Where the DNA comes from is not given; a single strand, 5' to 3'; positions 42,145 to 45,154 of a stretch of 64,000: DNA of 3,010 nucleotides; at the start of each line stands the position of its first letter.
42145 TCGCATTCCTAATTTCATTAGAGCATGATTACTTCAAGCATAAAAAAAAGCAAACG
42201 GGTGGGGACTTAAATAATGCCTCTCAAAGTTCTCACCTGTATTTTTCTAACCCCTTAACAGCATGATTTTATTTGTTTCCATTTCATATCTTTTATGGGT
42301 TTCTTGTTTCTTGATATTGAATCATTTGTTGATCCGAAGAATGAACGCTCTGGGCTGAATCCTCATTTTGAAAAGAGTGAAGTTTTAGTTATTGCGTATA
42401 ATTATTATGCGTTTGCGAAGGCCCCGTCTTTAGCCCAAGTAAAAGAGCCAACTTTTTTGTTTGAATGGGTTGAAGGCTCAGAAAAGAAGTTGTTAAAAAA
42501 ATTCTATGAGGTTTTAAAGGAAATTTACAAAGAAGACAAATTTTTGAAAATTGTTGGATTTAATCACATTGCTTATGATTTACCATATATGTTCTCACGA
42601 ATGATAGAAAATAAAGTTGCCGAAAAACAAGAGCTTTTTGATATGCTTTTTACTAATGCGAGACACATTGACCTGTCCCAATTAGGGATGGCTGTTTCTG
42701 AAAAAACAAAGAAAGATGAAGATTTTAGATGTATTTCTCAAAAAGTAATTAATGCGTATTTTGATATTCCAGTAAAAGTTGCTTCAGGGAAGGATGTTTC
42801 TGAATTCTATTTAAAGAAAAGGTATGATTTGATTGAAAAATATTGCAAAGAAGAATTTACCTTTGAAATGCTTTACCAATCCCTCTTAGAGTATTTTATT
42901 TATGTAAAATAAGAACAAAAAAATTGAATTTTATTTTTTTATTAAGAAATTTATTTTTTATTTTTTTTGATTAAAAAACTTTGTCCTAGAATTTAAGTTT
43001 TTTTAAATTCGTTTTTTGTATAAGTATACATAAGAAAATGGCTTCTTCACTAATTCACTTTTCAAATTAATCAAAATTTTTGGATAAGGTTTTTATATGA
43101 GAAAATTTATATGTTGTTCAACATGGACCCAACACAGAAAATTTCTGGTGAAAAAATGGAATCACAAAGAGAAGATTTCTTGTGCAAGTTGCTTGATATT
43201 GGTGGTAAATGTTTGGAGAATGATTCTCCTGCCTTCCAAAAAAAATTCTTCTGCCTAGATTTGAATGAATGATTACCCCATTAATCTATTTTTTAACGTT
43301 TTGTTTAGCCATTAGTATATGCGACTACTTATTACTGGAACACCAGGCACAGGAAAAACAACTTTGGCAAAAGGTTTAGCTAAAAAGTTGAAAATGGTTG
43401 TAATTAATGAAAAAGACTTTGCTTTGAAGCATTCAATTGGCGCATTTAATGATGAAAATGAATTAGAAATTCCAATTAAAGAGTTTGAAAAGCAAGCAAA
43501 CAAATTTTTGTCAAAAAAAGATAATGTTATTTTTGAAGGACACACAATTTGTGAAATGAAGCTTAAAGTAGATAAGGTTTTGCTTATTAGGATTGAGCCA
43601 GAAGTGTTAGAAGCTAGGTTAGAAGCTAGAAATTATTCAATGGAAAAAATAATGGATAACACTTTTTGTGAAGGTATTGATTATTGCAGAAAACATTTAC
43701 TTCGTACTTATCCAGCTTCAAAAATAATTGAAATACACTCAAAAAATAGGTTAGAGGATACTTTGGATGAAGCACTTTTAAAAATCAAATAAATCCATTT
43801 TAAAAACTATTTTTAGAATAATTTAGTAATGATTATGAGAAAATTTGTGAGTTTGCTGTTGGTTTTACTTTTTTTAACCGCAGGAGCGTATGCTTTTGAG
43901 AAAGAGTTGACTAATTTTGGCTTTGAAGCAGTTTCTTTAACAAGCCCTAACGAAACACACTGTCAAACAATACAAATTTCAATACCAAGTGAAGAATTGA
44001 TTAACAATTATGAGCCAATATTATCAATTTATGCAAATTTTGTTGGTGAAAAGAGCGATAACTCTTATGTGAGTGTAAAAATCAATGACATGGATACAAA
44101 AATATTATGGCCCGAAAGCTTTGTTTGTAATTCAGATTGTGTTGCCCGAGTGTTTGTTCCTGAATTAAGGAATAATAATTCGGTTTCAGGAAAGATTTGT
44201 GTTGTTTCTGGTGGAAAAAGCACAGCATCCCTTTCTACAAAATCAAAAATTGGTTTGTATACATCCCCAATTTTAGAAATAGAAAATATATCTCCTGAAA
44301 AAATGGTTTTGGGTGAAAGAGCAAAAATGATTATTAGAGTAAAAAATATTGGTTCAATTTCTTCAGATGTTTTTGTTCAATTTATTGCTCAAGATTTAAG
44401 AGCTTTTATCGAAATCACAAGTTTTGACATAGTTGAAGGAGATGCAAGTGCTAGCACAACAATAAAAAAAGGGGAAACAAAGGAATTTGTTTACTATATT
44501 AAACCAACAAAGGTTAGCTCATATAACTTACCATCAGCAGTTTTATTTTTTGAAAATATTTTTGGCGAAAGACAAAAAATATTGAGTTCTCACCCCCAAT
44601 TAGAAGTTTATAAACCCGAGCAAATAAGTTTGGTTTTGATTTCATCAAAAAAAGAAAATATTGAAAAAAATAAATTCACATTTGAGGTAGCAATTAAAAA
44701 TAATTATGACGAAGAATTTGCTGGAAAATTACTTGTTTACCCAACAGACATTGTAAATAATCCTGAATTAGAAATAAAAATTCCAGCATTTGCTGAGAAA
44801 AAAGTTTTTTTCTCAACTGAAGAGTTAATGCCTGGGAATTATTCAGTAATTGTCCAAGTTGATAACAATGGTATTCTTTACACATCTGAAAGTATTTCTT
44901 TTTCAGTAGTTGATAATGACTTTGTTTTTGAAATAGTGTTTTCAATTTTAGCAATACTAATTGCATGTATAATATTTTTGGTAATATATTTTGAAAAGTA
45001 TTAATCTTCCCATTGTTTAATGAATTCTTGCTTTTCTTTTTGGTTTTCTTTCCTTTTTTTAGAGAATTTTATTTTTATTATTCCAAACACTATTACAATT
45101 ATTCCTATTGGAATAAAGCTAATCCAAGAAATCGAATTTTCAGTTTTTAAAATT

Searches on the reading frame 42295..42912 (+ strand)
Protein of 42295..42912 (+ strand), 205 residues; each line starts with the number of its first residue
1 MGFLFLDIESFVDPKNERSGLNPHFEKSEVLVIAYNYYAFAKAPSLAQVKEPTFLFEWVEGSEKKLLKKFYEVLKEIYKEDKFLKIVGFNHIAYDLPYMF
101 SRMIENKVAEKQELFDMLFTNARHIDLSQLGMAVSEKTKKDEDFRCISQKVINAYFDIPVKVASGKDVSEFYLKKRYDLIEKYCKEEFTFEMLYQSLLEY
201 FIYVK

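Call 7: search_protein_families(library=pfam, proteins=[window:42295-42912:+], max_evalue=0.01)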
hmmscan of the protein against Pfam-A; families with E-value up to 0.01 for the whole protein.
window:42295-42912:+ (205 aa): 2 families
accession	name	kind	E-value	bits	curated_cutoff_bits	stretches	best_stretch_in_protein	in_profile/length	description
PF10108.15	DNA_pol_B_exo2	-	1.1e-05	25.7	24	1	57-185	31-160/213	Predicted 3'-5' exonuclease related to the exonuclease domain of PolB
PF03104.25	DNA_pol_B_exo1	-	0.00091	19.1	23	1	59-111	139-187/242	DNA polymerase family B, exonuclease domain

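Call 19: search_protein_families(library=ncbifam, proteins=[window:42295-42912:+], max_evalue=0.01)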
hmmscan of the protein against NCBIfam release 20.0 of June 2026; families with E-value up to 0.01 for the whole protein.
window:42295-42912:+ (205 aa): 0 families

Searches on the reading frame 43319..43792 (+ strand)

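Call 7: search_protein_families(library=pfam, proteins=[window:43319-43792:+], max_evalue=0.01)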
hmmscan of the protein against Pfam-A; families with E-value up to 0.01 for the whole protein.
window:43319-43792:+ (157 aa): 22 families
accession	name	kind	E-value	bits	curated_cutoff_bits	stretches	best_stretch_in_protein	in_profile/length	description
PF13238.12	AAA_18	-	2.1e-15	57.8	29.4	1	4-118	2-125/128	AAA domain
PF13671.12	AAA_33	-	3.8e-07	30.9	27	1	4-72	3-75/143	AAA domain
PF00004.35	AAA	-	2.5e-06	28.4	21.2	1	3-52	1-38/131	ATPase family associated with various cellular activities (AAA)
PF13207.12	AAA_17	-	2.6e-06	28.2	27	1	6-105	1-124/136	AAA domain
PF13521.12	AAA_28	-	2.7e-06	28.2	27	1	3-31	2-30/164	AAA domain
PF01712.25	dNK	-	8.7e-06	26.1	27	0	4-32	2-30/203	Deoxynucleoside kinase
PF08433.16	KTI12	-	3.3e-05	24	22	1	3-73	4-77/271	Chromatin associated protein KTI12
PF20720.3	nSTAND3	-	0.00022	21.4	27.2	1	3-26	20-43/155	Novel STAND NTPase 3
PF05729.18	NACHT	-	0.00028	21.2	26.7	1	3-49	3-51/167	NACHT domain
PF03266.21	NTPase_1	-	0.0012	19.2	23.9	1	2-25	1-24/168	NTPase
PF13401.12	AAA_22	-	0.0018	19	27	1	3-27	8-32/130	AAA domain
PF00406.28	ADK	-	0.0023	18.5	26.8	0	5-34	1-30/151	Adenylate kinase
PF02223.23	Thymidylate_kin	-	0.0026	17.9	27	0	83-147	117-180/185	Thymidylate kinase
PF07728.20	AAA_5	-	0.0046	17.4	22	0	3-25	2-24/139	AAA domain (dynein-related subfamily)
PF13479.12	AAA_24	-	0.0057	17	27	0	2-24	4-26/195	AAA domain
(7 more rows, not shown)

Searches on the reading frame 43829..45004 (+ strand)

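Call 8: search_protein_families(library=pfam, proteins=[window:43829-45004:+], max_evalue=0.01)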
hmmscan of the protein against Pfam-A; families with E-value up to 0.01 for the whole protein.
window:43829-45004:+ (391 aa): 2 families
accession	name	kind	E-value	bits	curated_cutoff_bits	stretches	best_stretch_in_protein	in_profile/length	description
PF13584.12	BatD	-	0.00068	20.7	24.1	1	153-241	2-78/92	BatD DUF11 like domain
PF07705.17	CARDB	-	0.0055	17.3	22.7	0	147-234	2-79/101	CARDB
